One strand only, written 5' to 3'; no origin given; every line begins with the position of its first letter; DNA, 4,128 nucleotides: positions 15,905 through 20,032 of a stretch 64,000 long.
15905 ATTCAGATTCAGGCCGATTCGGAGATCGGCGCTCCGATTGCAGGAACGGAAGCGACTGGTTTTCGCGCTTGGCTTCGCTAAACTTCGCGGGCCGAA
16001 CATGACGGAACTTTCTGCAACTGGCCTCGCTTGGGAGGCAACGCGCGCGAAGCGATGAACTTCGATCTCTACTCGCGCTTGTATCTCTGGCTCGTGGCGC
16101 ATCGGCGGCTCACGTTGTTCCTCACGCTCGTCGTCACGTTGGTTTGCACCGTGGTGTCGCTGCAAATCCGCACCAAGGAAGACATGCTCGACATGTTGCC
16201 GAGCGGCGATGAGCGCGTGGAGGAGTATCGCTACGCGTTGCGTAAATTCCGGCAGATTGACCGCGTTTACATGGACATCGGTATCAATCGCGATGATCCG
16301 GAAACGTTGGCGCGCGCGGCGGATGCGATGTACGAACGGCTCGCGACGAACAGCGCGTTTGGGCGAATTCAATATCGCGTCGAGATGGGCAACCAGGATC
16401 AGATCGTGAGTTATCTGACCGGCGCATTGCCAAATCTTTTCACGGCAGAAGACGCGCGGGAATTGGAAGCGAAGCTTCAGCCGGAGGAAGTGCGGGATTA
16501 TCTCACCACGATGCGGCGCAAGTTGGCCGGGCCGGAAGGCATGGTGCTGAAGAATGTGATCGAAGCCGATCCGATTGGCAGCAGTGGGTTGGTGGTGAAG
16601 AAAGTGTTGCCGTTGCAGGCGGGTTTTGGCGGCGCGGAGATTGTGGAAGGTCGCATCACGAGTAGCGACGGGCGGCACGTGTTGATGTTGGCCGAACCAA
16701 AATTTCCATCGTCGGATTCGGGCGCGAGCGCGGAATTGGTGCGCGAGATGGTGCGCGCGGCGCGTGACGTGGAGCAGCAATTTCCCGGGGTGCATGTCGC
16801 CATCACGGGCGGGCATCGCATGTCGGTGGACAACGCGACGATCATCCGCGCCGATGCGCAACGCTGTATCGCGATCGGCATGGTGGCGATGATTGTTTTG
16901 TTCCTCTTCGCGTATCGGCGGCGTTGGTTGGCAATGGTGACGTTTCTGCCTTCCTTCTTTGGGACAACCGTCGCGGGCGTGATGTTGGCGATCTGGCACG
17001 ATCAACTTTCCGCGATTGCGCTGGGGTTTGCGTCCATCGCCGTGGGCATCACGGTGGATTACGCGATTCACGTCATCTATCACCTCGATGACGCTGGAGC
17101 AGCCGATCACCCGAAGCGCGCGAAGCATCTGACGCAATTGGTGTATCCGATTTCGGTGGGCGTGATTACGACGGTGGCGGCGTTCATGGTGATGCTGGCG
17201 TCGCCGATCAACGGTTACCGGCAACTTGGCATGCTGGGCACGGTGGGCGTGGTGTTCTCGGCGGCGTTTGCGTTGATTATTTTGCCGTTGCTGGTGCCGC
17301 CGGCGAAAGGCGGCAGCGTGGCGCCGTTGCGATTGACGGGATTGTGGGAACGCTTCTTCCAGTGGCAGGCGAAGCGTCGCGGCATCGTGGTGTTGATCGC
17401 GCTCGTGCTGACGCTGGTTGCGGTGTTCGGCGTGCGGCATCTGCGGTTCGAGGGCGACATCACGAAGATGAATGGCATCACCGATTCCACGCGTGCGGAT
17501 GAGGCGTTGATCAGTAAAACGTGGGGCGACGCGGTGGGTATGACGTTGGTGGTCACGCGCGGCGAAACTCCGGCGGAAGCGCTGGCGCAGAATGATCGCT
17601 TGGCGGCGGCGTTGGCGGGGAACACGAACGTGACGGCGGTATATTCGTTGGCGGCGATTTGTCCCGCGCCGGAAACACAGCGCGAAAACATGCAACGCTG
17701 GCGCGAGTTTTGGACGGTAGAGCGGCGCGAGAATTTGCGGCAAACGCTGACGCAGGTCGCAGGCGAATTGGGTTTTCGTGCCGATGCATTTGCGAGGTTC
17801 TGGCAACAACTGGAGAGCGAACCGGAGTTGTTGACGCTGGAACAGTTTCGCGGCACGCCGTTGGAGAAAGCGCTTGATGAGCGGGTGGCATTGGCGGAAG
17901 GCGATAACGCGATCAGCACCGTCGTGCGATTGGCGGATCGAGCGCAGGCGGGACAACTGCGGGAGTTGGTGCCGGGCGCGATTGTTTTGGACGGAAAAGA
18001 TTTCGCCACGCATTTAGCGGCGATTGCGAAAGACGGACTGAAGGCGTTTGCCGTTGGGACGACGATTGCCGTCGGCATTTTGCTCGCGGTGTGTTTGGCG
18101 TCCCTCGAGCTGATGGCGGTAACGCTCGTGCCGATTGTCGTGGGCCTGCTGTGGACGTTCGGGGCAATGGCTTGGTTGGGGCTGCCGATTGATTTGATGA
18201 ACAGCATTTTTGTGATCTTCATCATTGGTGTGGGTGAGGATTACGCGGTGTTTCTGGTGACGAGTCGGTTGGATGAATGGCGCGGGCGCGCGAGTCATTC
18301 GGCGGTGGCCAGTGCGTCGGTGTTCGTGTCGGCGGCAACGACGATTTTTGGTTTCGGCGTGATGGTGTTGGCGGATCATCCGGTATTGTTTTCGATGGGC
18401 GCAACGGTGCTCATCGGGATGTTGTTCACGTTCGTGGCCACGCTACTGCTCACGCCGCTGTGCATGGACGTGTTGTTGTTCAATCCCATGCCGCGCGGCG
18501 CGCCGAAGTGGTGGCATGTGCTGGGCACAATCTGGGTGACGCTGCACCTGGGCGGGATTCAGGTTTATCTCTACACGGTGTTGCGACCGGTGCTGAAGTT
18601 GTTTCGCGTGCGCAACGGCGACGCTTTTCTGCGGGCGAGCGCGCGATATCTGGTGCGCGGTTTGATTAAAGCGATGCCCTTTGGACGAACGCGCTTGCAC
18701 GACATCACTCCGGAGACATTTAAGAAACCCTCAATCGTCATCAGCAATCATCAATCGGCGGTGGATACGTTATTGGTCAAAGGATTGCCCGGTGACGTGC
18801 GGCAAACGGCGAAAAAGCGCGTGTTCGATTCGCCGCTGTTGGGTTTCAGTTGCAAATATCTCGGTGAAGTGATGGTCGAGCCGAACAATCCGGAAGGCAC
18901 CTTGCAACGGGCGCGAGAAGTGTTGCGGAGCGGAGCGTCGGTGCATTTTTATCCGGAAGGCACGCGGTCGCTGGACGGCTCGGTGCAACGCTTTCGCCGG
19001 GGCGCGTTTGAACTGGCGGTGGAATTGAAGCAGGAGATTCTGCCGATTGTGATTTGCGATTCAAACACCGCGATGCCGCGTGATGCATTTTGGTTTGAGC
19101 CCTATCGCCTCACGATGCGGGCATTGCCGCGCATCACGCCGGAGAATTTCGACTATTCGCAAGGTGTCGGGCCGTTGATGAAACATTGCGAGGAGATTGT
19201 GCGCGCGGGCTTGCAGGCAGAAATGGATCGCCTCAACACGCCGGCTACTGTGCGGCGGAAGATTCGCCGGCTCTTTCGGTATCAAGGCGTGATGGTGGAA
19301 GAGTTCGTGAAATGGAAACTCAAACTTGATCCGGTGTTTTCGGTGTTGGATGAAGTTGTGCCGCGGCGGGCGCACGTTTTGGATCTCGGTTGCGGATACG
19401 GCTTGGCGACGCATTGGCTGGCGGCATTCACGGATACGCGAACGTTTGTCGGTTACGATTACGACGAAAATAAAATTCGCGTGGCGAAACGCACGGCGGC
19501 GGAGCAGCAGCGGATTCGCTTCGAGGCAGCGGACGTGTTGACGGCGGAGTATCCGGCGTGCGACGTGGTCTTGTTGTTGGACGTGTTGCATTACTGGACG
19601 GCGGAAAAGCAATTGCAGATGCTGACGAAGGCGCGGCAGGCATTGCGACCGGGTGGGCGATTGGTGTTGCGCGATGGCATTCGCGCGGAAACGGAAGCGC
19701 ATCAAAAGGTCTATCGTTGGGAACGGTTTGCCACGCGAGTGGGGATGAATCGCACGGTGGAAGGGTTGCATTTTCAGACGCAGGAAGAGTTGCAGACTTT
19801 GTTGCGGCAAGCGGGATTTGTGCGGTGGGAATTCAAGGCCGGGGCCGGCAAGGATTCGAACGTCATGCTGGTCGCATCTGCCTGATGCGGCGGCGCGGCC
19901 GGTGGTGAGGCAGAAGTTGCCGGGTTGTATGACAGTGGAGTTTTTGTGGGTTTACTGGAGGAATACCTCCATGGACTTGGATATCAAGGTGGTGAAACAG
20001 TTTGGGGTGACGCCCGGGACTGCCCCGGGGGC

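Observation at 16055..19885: Single 1276-aa polypeptide fusing an MMPL-type exporter, a PlsC/LPLAT acyltransferase and a SAM methyltransferase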

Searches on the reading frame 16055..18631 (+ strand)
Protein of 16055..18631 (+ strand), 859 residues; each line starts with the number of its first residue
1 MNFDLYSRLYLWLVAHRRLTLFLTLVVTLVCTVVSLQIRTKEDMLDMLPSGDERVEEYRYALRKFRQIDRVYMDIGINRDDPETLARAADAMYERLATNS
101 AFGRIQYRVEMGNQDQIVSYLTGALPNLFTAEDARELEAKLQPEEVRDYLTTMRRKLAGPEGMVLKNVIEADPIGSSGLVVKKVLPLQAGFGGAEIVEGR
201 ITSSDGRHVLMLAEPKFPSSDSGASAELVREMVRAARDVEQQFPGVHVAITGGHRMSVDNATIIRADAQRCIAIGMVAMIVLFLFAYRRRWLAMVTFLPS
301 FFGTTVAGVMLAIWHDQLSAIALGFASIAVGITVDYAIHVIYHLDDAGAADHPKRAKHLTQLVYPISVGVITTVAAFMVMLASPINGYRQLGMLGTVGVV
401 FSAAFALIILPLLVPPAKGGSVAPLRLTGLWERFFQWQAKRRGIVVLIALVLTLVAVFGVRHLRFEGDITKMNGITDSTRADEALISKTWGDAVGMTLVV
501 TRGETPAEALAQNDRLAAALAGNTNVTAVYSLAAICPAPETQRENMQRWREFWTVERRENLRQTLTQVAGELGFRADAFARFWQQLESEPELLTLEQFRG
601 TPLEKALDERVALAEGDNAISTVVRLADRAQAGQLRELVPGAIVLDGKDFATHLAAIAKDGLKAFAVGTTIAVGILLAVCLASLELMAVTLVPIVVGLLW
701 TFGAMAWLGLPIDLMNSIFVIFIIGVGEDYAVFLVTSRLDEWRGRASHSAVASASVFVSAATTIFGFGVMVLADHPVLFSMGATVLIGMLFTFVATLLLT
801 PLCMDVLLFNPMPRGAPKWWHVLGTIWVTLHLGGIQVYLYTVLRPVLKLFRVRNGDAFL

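Call 69: search_solved_structures(query=window:16055-18631:+, max_evalue=0.001)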
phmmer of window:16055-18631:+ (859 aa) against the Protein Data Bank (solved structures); distinct sequences matched with E-value up to 0.001: 2.
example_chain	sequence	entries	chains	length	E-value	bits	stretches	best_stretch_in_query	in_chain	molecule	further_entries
6wu0_B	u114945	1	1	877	3.1e-15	58.9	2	640-804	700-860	Hopanoid biosynthesis associated RND transporter like protein HpnN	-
5khn_B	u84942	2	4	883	5.8e-15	58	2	653-804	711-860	RND transporter | Putative RND superfamily efflux pump membrane protein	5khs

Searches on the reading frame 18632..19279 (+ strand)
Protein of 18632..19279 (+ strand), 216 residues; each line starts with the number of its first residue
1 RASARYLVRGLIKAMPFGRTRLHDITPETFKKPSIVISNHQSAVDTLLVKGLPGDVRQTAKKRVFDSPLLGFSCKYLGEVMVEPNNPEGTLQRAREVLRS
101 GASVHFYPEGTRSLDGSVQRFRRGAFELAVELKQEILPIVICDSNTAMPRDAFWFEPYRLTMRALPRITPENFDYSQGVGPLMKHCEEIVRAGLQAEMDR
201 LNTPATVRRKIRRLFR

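Call 67: search_solved_structures(query=window:18632-19279:+, max_evalue=0.1)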
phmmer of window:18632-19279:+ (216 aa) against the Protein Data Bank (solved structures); distinct sequences matched with E-value up to 0.1: 1.
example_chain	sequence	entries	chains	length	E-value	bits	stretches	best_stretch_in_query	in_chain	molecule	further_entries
5kym_A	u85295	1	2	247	1.5e-17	67.2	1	34-196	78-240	1-acyl-sn-glycerol-3-phosphate acyltransferase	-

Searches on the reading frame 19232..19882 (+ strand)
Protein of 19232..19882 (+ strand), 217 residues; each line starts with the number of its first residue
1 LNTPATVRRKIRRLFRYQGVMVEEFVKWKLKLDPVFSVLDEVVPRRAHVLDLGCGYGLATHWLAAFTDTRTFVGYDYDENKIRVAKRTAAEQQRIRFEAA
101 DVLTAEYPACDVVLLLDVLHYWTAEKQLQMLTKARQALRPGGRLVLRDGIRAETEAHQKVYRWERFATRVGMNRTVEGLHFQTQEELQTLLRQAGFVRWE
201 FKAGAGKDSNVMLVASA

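Call 68: search_solved_structures(query=window:19232-19882:+, max_evalue=0.001)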
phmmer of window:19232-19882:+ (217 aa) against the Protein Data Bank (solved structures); distinct sequences matched with E-value up to 0.001: 43.
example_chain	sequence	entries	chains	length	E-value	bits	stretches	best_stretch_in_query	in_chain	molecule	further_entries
5wp5_A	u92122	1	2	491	5.5e-11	46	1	10-154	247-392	Phosphomethylethanolamine N-methyltransferase 2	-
5wp4_A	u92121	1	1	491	6.8e-10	42.4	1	10-152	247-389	Phosphoethanolamine N-methyltransferase 1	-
4qvg_A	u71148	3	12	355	2.2e-09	40.8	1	27-148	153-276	SibL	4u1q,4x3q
1wzn_A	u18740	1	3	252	6.4e-09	39.2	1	26-145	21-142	SAM-dependent methyltransferase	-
4iv8_A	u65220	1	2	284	8.8e-08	35.5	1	43-152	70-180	Phosphoethanolamine N-methyltransferase,putative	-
9fd3_A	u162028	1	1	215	1.2e-07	35.1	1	34-166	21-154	SAM-dependent methyltransferase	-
9fcy_A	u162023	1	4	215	1.3e-07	35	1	34-166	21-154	SAM-dependent methyltransferase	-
9fcd_A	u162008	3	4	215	1.3e-07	35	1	34-166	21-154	SAM-dependent methyltransferase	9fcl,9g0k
9fcu_A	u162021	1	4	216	1.6e-07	34.7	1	34-166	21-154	SAM-dependent methyltransferase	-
9fcx_A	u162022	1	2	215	2.6e-07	34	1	34-166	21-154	SAM-dependent methyltransferase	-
9fcs_A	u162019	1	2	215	5e-07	33.1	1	34-166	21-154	SAM-dependent methyltransferase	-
9fcq_A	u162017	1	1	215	5.5e-07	32.9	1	34-166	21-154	SAM-dependent methyltransferase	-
3ujd_A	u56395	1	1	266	6.7e-07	32.6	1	32-156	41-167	Phosphoethanolamine N-methyltransferase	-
3d2l_A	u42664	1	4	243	7.1e-07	32.6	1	36-146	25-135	SAM-dependent methyltransferase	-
3uj6_A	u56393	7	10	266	8.1e-07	32.4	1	35-156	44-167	Phosphoethanolamine N-methyltransferase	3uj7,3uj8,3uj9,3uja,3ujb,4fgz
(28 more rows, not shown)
